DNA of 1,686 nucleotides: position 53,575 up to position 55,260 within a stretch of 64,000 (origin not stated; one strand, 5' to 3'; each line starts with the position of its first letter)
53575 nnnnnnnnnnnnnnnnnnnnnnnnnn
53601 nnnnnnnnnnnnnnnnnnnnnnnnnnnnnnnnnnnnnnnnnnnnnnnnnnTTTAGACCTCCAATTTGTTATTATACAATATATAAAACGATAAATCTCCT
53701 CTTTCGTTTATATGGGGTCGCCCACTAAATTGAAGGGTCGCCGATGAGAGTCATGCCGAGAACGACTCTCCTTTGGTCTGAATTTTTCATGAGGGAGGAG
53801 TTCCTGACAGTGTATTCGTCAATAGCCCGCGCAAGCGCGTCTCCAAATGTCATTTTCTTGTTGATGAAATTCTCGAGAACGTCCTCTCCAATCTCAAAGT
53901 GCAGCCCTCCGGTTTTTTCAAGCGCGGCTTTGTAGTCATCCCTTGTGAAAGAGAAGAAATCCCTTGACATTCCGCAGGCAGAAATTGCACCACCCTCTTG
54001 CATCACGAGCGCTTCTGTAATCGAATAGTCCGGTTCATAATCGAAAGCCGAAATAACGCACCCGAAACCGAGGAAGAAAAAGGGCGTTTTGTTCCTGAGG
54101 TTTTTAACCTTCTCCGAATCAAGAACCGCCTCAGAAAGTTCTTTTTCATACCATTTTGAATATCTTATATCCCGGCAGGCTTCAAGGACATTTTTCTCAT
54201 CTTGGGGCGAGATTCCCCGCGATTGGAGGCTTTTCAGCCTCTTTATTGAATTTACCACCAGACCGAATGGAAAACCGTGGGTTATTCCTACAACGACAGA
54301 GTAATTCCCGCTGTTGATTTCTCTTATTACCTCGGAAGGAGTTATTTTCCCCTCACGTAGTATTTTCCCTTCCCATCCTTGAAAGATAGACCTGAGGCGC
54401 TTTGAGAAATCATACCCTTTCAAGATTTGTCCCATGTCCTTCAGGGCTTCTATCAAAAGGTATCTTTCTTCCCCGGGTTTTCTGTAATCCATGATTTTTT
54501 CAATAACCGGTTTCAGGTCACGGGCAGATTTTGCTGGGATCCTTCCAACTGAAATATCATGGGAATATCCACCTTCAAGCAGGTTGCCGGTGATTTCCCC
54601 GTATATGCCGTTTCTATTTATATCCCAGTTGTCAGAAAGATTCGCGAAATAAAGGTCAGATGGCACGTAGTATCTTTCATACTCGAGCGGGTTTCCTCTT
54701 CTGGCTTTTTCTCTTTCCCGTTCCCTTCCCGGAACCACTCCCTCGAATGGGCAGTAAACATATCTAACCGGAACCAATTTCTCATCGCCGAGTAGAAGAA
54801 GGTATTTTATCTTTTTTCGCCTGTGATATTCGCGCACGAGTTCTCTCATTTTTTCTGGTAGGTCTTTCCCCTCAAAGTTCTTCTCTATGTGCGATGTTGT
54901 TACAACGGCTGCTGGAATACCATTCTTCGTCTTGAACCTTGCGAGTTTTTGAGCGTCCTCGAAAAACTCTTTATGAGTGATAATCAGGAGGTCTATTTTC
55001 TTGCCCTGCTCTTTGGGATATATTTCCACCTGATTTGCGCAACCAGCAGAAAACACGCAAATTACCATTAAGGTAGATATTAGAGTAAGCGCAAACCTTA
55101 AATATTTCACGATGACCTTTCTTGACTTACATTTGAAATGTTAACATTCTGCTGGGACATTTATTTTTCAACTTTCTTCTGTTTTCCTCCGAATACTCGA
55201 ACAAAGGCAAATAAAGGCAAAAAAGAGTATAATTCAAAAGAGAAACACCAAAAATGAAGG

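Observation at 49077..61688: Minor-pilin island with ECF sigma/anti-sigma pair, clan-CD peptidase lipoprotein and two giant prepilin-leader proteins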

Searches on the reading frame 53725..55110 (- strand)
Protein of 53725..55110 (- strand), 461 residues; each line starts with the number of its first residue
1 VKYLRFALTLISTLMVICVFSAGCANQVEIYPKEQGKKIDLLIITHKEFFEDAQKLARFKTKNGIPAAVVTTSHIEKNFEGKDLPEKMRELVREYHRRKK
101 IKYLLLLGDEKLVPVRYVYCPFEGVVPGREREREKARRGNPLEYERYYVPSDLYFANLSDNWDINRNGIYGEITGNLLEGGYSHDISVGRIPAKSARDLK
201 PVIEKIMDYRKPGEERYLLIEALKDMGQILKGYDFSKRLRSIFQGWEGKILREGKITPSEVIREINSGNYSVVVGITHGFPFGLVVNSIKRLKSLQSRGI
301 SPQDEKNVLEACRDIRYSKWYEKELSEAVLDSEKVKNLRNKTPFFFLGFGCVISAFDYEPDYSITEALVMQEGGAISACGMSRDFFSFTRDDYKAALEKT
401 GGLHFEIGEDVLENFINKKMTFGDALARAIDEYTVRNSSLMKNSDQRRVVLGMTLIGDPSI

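Call 4: search_protein_families(library=pfam, proteins=[window:53725-55110:-], max_evalue=0.1)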
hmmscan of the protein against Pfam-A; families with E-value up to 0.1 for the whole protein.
window:53725-55110:- (461 aa): 1 family
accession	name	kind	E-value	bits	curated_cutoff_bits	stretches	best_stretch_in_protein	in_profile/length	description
PF01364.23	Peptidase_C25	-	1.8e-42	146.4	23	1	42-461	2-372/374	Peptidase family C25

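Call 6: find_homologous_proteins(query=window:53725-55110:-)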
Query window:53725-55110:- (461 aa): 58 proteins with E <= 0.001 among 7966 candidates.
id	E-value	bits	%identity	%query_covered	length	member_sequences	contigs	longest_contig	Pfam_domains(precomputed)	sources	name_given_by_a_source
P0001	0.0e+0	1046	100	100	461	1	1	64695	PF01364.25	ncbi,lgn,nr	ncbi:MAG: C25 family cysteine peptidase [Actinomycetota bacterium]|nr:C25 family cysteine peptidase 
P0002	1.3e-115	405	44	99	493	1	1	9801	PF01364.25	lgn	-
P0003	1.4e-14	72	34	38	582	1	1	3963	PF01364.25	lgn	-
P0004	2.1e-14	71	35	38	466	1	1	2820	PF01364.25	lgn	-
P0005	6.5e-14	70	30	39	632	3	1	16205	PF08126.17,PF01364.25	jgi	-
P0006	6.7e-14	70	25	56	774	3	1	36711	PF08126.17,PF18962.8,PF01364.25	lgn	-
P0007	3.7e-13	67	29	39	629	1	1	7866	PF01364.25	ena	-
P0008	6.2e-13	67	26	53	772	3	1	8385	PF08126.17,PF18962.8,PF01364.25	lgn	-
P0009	2.1e-12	65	25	99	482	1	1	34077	PF01364.25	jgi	-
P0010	4.2e-12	64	27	54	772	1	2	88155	PF08126.17,PF18962.8,PF01364.25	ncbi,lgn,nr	ncbi:MAG TPA: C25 family cysteine peptidase [Lentimicrobium sp.]|nr:C25 family cysteine peptidase [L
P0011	9.2e-12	63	30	37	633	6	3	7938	PF01364.25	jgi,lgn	jgi:hypothetical protein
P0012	4.5e-11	60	29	50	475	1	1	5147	PF01364.25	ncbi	-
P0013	4.6e-11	60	29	39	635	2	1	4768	PF08126.17,PF01364.25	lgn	-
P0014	5.3e-11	60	32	37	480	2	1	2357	PF01364.25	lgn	-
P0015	6.2e-11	60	31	40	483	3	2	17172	PF01364.25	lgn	-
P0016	1.2e-10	59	25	94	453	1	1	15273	PF01364.25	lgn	-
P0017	1.3e-10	59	28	39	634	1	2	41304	PF01364.25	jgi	-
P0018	1.4e-10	59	28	44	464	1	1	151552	PF01364.25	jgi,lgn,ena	-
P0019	1.4e-10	59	28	54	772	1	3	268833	PF08126.17,PF18962.8,PF01364.25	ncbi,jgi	-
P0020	1.4e-10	59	28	39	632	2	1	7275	PF01364.25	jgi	jgi:hypothetical protein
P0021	1.7e-10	58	28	37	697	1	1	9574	PF08126.17,PF18962.8,PF01364.25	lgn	-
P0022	2.3e-10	58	30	38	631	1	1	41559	PF01364.25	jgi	jgi:hypothetical protein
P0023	2.9e-10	58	25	85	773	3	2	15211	PF08126.17,PF18962.8,PF01364.25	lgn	-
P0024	5.1e-10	57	32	38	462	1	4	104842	PF01364.25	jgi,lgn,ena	-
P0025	1.2e-9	56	24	92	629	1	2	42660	PF01364.25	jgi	jgi:hypothetical protein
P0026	1.5e-9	55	24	92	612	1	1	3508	PF01364.25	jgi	jgi:hypothetical protein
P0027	1.7e-9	55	24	92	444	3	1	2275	PF01364.25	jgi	jgi:hypothetical protein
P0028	1.8e-9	55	23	92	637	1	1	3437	PF01364.25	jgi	jgi:hypothetical protein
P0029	2.7e-9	55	29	39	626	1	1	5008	PF01364.25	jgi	jgi:hypothetical protein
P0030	3.0e-9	54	29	52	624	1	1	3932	PF01364.25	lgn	-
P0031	6.1e-9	53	29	43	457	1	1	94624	PF01364.25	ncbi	-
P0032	6.4e-9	53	29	39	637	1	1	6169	PF01364.25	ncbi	-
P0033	2.8e-8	51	27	45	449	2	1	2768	PF01364.25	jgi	-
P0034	3.1e-8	51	24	92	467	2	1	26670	PF01364.25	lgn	-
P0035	4.6e-8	50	28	42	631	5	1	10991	PF01364.25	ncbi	-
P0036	5.1e-8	50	28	44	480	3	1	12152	PF01364.25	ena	-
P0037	7.3e-8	50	23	91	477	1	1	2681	PF01364.25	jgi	jgi:hypothetical protein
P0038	9.6e-8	49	32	40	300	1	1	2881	PF01364.25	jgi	-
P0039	1.1e-7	49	29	40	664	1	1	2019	PF08126.17,PF01364.25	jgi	jgi:hypothetical protein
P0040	1.5e-7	49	22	92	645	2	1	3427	PF08126.17,PF01364.25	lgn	-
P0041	2.2e-7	48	29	39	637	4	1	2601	PF01364.25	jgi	-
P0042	2.4e-7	48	29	39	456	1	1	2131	PF01364.25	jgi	jgi:hypothetical protein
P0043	3.9e-7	47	28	43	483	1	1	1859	PF01364.25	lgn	-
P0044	4.9e-7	47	27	43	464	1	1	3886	PF01364.25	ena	-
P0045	6.0e-7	47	30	40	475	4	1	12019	PF01364.25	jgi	-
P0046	2.5e-6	45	24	92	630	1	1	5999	PF01364.25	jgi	jgi:hypothetical protein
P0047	3.1e-6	44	29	44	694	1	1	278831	PF01364.25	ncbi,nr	ncbi:MAG: hypothetical protein H5T44_00140 [Thermoplasmatales archaeon]|nr:hypothetical protein [The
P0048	3.4e-6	44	24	76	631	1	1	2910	PF01364.25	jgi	jgi:hypothetical protein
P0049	4.7e-6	44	26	77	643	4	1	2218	PF01364.25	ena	-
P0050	5.8e-6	44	29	37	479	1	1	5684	PF01364.25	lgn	-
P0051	6.0e-6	43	29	37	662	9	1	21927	PF08126.17,PF01364.25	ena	-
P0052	7.0e-6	43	28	37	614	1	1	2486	PF01364.25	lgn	-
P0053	9.8e-6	43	30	37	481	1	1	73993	PF01364.25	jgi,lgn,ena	-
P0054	1.2e-5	42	27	44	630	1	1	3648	PF01364.25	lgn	-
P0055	7.4e-5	40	21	93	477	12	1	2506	PF01364.25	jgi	jgi:hypothetical protein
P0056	8.2e-5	40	27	37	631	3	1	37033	PF01364.25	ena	-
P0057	9.2e-5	40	28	37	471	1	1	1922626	PF01364.25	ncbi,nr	ncbi:MAG: hypothetical protein JSW60_07555 [Thermoplasmatales archaeon]|nr:MAG: hypothetical protein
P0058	3.3e-4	38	29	37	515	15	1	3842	PF01364.25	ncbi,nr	ncbi:MAG: hypothetical protein DRN07_06110 [Thermoplasmata archaeon]|nr:MAG: hypothetical protein DR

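Call 7: search_solved_structures(query=window:53725-55110:-, max_evalue=1, show_alignments=3)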
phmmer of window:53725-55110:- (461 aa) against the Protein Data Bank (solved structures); distinct sequences matched with E-value up to 1: 2.
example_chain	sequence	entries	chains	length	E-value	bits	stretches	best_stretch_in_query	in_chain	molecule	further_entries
4ief_B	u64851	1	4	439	0.0095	18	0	34-116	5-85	Gingipain R2 Mature Domain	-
1cvr_A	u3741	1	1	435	0.11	14.5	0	165-211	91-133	GINGIPAIN R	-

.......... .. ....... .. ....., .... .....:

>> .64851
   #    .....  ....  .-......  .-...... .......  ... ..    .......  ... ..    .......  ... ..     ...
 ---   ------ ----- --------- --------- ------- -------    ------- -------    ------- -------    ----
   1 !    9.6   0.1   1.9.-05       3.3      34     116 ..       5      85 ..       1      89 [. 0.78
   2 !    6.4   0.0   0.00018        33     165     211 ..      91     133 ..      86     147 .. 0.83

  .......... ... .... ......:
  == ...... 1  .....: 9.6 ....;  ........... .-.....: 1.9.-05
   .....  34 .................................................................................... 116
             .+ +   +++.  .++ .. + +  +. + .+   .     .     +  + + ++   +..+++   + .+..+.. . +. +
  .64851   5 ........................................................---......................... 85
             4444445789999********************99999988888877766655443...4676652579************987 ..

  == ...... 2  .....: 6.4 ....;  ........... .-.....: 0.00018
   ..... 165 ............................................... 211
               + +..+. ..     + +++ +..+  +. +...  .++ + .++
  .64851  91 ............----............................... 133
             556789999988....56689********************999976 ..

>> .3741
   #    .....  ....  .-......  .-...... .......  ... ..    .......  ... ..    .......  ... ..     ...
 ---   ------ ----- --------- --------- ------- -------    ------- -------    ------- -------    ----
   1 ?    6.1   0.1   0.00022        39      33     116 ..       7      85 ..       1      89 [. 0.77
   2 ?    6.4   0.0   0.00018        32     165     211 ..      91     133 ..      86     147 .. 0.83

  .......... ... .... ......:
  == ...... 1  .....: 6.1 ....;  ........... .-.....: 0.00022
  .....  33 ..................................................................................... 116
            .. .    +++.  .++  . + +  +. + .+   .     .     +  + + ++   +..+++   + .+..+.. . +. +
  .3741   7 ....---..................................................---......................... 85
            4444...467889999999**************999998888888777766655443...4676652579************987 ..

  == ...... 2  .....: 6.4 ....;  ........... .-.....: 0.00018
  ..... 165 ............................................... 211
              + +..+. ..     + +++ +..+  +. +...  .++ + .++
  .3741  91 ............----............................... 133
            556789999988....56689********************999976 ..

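Call 8: find_encoding_contigs(protein=P0002, flank=10000, max_places=3)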
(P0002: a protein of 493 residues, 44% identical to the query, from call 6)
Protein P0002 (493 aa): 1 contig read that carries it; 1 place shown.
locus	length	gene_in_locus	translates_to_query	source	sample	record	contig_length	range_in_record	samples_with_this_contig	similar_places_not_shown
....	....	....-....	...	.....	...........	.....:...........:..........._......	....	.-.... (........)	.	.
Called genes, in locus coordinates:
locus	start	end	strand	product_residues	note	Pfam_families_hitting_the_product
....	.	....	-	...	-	?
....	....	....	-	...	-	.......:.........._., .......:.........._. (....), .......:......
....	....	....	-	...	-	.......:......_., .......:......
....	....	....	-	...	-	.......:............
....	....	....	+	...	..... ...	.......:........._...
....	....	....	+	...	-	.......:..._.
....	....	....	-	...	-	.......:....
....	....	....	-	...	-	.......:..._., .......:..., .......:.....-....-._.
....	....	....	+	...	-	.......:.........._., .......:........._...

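Call 9: find_encoding_contigs(protein=P0009, flank=10000, max_places=3)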
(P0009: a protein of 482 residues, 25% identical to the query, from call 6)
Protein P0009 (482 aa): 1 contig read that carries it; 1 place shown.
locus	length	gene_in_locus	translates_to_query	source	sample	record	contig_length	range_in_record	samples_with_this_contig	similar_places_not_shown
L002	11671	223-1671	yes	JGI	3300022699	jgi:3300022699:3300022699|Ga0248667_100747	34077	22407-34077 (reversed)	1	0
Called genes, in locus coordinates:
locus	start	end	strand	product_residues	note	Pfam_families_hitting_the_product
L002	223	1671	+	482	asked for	PF01364:Peptidase_C25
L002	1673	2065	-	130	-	-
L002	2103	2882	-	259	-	PF00571:CBS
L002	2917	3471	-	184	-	PF00571:CBS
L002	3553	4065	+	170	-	PF01870:Hjc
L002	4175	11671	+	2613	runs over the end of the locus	-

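Call 12: search_solved_structures(query=A1, max_evalue=1, show_alignments=2)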
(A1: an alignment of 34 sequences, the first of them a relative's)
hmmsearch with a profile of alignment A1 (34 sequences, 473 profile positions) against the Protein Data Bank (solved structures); distinct sequences matched with E-value up to 1: 7.
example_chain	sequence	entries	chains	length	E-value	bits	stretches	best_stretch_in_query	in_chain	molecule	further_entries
4ief_B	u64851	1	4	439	4.5e-33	117.7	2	166-469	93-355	Gingipain R2 Mature Domain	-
1cvr_A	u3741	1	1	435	2e-32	115.6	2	166-469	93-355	GINGIPAIN R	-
4tkx_L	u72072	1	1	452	8.8e-18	67.3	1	181-395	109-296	Lys-gingipain W83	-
4rbm_A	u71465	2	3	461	1.1e-17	67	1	181-395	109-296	Lys-gingipain W83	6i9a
6za2_A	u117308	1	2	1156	1.8e-14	56.4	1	39-461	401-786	Por secretion system protein porU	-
7mcd_A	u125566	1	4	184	0.00018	23.4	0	23-64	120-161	AI-designed TIM-barrel F15C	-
4lzi_A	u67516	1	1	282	0.009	17.8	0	399-467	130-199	Multicystatin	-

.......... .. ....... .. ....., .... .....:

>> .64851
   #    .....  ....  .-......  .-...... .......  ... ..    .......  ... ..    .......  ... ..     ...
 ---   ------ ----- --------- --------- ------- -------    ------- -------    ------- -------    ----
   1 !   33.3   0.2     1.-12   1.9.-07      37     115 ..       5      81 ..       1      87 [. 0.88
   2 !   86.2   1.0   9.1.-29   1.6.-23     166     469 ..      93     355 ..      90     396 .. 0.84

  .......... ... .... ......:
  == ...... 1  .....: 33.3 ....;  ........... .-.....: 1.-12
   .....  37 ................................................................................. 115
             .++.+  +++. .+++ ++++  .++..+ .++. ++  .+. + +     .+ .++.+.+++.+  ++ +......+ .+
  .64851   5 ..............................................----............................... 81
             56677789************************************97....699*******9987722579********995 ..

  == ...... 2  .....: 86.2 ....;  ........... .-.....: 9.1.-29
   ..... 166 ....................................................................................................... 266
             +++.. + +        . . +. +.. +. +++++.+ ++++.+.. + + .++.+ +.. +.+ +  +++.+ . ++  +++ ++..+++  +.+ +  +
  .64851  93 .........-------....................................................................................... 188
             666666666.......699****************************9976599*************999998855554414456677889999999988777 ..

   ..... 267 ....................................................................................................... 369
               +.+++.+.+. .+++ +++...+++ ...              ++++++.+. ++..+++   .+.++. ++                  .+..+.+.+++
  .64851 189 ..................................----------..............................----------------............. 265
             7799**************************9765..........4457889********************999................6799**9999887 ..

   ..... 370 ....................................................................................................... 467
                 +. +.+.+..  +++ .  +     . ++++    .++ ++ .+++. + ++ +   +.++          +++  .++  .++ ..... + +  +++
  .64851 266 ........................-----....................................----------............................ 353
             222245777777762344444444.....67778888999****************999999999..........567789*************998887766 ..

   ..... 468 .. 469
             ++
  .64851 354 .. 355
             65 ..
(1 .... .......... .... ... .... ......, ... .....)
